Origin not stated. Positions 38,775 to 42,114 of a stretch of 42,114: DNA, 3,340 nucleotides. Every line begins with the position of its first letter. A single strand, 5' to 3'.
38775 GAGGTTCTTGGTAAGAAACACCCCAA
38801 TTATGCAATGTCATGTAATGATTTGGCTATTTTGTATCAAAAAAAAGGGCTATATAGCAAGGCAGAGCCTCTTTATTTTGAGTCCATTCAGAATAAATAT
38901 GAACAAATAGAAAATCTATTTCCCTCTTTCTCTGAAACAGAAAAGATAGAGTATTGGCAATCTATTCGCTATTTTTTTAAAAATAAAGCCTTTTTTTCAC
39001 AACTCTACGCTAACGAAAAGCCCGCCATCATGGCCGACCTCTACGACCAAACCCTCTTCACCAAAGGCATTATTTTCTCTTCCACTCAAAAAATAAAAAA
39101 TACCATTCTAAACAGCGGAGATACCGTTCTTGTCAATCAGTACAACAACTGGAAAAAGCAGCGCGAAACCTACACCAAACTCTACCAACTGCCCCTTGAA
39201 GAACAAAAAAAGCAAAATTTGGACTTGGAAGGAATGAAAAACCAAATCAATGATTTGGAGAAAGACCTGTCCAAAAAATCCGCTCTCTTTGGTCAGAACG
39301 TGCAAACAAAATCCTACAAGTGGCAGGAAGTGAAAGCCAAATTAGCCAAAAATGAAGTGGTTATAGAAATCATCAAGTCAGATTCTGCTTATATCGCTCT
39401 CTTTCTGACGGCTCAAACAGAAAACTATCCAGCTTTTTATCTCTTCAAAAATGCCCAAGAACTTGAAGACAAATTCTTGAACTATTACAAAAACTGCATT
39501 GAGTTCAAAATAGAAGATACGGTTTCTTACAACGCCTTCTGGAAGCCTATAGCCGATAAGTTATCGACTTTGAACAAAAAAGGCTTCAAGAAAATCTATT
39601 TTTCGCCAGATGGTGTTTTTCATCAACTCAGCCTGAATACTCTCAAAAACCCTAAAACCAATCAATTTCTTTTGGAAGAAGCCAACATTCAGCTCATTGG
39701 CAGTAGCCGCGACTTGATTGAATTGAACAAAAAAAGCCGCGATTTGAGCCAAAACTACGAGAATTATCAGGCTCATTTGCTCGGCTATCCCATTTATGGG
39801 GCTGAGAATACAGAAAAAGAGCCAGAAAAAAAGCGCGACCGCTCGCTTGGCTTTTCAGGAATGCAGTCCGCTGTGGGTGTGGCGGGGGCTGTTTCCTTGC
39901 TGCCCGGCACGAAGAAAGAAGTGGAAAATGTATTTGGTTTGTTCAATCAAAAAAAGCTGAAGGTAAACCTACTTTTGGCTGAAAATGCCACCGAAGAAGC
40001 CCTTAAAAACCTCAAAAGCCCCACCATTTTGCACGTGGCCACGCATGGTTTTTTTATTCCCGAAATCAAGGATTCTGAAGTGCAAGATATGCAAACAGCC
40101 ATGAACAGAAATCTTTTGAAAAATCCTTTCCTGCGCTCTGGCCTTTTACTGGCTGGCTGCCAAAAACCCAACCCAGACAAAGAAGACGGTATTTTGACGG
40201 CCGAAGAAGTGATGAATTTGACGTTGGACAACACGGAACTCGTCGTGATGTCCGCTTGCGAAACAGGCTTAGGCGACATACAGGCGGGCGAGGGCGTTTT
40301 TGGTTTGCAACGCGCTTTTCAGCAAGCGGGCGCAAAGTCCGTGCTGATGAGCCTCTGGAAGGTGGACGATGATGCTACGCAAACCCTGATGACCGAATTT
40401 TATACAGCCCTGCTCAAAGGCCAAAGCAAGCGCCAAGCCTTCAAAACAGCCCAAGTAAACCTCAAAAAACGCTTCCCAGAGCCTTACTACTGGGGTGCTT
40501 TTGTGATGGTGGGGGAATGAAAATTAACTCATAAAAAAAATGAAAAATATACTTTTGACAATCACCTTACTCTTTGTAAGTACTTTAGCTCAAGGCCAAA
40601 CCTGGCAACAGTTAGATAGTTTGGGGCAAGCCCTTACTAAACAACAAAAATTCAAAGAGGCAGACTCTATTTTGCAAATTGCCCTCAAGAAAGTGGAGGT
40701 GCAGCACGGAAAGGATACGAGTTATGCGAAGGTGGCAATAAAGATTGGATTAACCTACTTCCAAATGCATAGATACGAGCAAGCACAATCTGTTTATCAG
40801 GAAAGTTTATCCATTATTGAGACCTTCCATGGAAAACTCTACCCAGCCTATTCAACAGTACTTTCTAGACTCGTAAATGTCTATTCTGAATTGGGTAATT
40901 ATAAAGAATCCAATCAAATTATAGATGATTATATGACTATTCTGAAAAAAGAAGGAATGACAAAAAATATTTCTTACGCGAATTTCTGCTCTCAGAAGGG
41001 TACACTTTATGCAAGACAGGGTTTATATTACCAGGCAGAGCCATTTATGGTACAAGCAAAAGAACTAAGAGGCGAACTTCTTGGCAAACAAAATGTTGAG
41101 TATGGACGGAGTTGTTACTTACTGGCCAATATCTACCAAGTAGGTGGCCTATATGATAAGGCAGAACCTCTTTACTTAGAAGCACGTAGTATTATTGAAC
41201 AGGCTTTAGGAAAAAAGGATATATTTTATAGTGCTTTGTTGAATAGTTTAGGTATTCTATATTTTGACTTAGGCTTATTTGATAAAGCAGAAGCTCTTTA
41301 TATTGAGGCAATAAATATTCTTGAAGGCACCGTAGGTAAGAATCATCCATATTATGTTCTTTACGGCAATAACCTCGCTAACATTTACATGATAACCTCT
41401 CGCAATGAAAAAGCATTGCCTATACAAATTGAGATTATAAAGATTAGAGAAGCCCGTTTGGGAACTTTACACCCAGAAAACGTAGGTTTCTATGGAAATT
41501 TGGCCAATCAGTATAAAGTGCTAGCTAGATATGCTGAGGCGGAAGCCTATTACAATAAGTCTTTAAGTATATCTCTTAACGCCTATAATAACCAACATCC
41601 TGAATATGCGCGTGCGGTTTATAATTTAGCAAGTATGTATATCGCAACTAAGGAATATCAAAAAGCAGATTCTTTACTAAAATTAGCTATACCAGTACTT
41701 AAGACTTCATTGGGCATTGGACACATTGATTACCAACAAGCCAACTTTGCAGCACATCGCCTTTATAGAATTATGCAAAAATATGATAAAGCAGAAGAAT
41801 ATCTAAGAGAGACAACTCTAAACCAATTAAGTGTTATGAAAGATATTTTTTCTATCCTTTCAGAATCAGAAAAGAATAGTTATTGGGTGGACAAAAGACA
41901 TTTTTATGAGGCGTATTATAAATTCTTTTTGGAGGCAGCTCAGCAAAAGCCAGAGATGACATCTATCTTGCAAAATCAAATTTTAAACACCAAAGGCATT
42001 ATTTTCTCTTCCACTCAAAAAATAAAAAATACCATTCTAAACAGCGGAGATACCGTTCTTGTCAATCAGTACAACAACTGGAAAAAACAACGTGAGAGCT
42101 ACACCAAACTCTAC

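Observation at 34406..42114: Tandem array of three exported TPR-CHAT (caspase-like) paralogues with conserved ends and a variable TPR middle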

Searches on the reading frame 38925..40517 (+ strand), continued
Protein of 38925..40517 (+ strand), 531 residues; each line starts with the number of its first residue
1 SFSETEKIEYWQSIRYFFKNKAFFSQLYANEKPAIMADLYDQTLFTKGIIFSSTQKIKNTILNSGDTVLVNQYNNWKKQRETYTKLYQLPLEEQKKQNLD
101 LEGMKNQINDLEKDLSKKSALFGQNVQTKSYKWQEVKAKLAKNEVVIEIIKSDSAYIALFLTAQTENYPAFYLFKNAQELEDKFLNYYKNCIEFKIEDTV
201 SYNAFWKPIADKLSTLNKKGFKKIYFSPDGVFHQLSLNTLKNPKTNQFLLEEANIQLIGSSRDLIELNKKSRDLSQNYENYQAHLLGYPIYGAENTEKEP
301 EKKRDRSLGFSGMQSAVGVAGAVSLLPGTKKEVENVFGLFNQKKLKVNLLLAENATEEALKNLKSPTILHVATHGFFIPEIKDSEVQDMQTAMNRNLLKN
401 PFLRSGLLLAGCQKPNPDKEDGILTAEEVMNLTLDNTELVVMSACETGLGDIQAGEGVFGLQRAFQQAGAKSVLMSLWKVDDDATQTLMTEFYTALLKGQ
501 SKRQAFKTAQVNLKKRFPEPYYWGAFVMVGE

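Call 70: search_protein_families(library=pfam, proteins=[L064:5572-6132:+, L041:19197-19826:+, L058:11584-12273:+, L032:6057-6749:+], max_evalue=1)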
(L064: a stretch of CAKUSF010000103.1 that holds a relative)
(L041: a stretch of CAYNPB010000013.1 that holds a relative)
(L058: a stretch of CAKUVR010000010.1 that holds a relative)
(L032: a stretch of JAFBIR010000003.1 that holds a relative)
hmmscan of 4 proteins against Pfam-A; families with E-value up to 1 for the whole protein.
L064:5572-6132:+ (186 aa): 3 families
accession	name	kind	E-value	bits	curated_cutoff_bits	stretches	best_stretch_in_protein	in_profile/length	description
PF04542.20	Sigma70_r2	-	0.002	18.3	24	1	35-93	14-69/71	Sigma-70 region 2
PF08281.18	Sigma70_r4_2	-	0.14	12.3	25.7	1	127-159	6-38/54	Sigma-70, region 4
PF04545.22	Sigma70_r4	-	0.19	11.7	24.1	1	140-178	13-50/50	Sigma-70, region 4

L041:19197-19826:+ (209 aa): 5 families
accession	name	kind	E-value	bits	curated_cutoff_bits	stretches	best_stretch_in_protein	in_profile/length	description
PF04542.20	Sigma70_r2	-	4.5e-06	26.8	24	1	20-83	8-70/71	Sigma-70 region 2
PF04720.17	PDDEXK_6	-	0.012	16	25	1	102-207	23-115/220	PDDEXK-like family of unknown function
PF13412.12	HTH_24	-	0.02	14.9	21.9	1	143-167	6-30/48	Winged helix-turn-helix DNA-binding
PF04388.17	Hamartin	-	0.058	12.6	25.9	1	73-190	420-533/727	Hamartin protein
PF13744.12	HTH_37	-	0.075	13.3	27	1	150-199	27-76/80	Helix-turn-helix domain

L058:11584-12273:+ (229 aa): 2 families
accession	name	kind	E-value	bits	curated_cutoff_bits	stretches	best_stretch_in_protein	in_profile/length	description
PF13428.12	TPR_14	-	0.0042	18.1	23.5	0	189-225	8-43/44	Tetratricopeptide repeat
PF14559.12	TPR_19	-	0.051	14.3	25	0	189-212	32-55/68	Tetratricopeptide repeat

L032:6057-6749:+ (230 aa): 1 family
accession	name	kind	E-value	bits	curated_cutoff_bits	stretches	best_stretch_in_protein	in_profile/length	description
PF04151.21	PPC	-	0.0091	17.3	25.9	1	157-195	17-44/70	Bacterial pre-peptidase C-terminal domain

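Call 75: search_protein_families(library=pfam, proteins=[L020:11386-13386:+, L009:11356-13437:+, L005:11419-13365:+], max_evalue=0.001)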
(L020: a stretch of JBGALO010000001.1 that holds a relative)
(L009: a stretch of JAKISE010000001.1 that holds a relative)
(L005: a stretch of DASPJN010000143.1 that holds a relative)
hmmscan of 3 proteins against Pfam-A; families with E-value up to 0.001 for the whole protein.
L020:11386-13386:+ (666 aa): 7 families
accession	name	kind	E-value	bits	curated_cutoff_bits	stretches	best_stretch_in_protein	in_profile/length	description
PF07676.18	PD40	-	1.7e-28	98.4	20.9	2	307-343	3-37/38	WD40-like Beta Propeller Repeat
PF00691.25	OmpA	-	1.5e-21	77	27.2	1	562-657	1-98/98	OmpA family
PF07719.23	TPR_2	-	3.5e-08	33.4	27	0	87-118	3-34/34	Tetratricopeptide repeat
PF00515.34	TPR_1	-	9.1e-07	28.9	27.8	0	87-118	3-34/34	Tetratricopeptide repeat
PF05359.17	DUF748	-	6.9e-06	24.8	50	0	557-606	877-926/1037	Domain of Unknown Function (DUF748)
PF24681.1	Kelch_KLHDC2_KLHL20_DRC7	-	6e-05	22.9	50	1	218-414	14-199/221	KLHDC2/KLHL20/DRC7 Kelch-repeats domain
PF13181.12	TPR_8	-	0.0005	20.5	25.7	0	91-118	7-34/34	Tetratricopeptide repeat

L009:11356-13437:+ (693 aa): 3 families
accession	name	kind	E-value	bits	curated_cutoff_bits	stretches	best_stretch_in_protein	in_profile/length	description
PF00691.25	OmpA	-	2.3e-21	76.4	27.2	1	589-683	2-98/98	OmpA family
PF07676.18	PD40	-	3.5e-15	55.9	20.9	1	45-74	4-33/38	WD40-like Beta Propeller Repeat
PF13620.12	CarboxypepD_reg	-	4.6e-07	30.5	32.3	1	316-389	2-74/82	Carboxypeptidase regulatory-like domain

L005:11419-13365:+ (648 aa): 12 families
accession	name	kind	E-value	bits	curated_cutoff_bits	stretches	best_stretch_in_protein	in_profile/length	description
PF07676.18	PD40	-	2.7e-28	97.7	20.9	3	342-379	2-37/38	WD40-like Beta Propeller Repeat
PF00691.25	OmpA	-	7.1e-22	78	27.2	1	544-639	1-98/98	OmpA family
PF13174.12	TPR_6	-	4.7e-10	39.9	26.3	0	105-134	3-32/33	Tetratricopeptide repeat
PF13432.12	TPR_16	-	7.9e-10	39.4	32.7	1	37-93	1-57/65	Tetratricopeptide repeat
PF07719.23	TPR_2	-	4.5e-08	33.1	27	0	68-90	2-24/34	Tetratricopeptide repeat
PF14559.12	TPR_19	-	6.1e-07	30.1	25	1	43-93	1-51/68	Tetratricopeptide repeat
PF12895.13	ANAPC3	-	1.1e-06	29.3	27.2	1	46-125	2-79/82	Anaphase-promoting complex, cyclosome, subunit 3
PF13181.12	TPR_8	-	1.3e-06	28.5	25.7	0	35-65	3-33/34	Tetratricopeptide repeat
PF00515.34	TPR_1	-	2.6e-06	27.4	27.8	0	68-92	2-26/34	Tetratricopeptide repeat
PF13428.12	TPR_14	-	9.3e-06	26.3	23.5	0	34-74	2-42/44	Tetratricopeptide repeat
PF13414.12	TPR_11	-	0.00014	21.9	26.8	0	40-77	1-38/42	TPR repeat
PF13424.12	TPR_12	-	0.0002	21.9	30.1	0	69-129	5-72/77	Tetratricopeptide repeat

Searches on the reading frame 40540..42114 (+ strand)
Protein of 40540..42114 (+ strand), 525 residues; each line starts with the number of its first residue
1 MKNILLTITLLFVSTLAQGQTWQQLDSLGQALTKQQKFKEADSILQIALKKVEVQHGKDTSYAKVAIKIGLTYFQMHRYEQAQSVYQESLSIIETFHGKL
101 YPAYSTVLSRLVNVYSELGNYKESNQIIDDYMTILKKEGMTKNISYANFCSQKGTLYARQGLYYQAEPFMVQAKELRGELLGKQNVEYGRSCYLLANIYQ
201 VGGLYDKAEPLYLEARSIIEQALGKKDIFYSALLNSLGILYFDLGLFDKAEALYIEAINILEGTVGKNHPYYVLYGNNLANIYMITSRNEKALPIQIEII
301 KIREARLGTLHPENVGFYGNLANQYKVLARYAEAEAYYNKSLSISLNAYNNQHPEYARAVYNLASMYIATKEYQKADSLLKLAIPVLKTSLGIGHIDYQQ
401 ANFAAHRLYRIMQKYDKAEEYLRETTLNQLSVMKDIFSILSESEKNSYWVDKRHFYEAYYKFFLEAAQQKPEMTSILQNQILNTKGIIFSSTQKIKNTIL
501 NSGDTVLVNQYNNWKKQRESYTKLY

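Call 8: search_protein_families(library=pfam, proteins=[window:40540-42114:+], max_evalue=0.01)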
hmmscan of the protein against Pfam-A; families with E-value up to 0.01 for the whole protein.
window:40540-42114:+ (525 aa): 13 families
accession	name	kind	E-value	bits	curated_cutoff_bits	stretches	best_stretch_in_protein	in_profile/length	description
PF13424.12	TPR_12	-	4.5e-48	161.8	30.1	5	194-262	8-76/77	Tetratricopeptide repeat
PF13374.12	TPR_10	-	5.5e-41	137.9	27.5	3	233-271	4-42/42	Tetratricopeptide repeat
PF24885.1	TPR_NPHP3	-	1.6e-24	87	100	4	124-241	71-193/239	Nephrocystin-3 TPR domain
PF00515.34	TPR_1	-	9e-23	79.5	27.8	2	233-259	3-29/34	Tetratricopeptide repeat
PF07719.23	TPR_2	-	1.5e-20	72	27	0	64-92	2-30/34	Tetratricopeptide repeat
PF13181.12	TPR_8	-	3.6e-20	70.8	25.7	0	65-93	3-31/34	Tetratricopeptide repeat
PF13176.12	TPR_7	-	5.6e-17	60.8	27.9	0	360-383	2-25/36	Tetratricopeptide repeat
PF14559.12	TPR_19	-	9.1e-13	48.8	25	1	330-383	6-51/68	Tetratricopeptide repeat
PF13428.12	TPR_14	-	4.5e-07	30.4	23.5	0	233-258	3-28/44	Tetratricopeptide repeat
PF13432.12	TPR_16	-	9.5e-06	26.4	32.7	0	328-376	10-50/65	Tetratricopeptide repeat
PF25058.1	ARM_TT21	-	0.00028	21.3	27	0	256-291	112-146/155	Tetratricopeptide repeat protein 21 ARM repeat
PF17874.7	TPR_MalT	-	0.0012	18.7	45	0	67-221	5-154/336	MalT-like TPR region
PF13431.12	TPR_17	-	0.0017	18.9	24.4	0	310-335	8-33/34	Tetratricopeptide repeat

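Call 9: search_protein_families(library=ncbifam, proteins=[window:40540-42114:+], max_evalue=0.01)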
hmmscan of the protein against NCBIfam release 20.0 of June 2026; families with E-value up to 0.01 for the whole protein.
window:40540-42114:+ (525 aa): 3 families
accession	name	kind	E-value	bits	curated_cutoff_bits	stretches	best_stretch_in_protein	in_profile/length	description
NF040586.1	FxSxx_TPR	equivalog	5.4e-26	91.3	300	2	25-287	475-738/830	FxSxx-COOH system tetratricopeptide repeat protein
NF053617.1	SARPRegAfsRStmc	equivalog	6e-08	31.1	1430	2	28-262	742-967/986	SARP-family global regulator AfsR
TIGR00540.1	TPR_hemY_coli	hypoth_equivalog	0.00039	19.3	142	0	23-89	327-385/385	heme biosynthesis-associated TPR protein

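Call 10: search_protein_families(library=padloc, proteins=[window:40540-42114:+], max_evalue=0.01)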
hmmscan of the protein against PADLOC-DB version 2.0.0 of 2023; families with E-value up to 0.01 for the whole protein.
window:40540-42114:+ (525 aa): 0 families
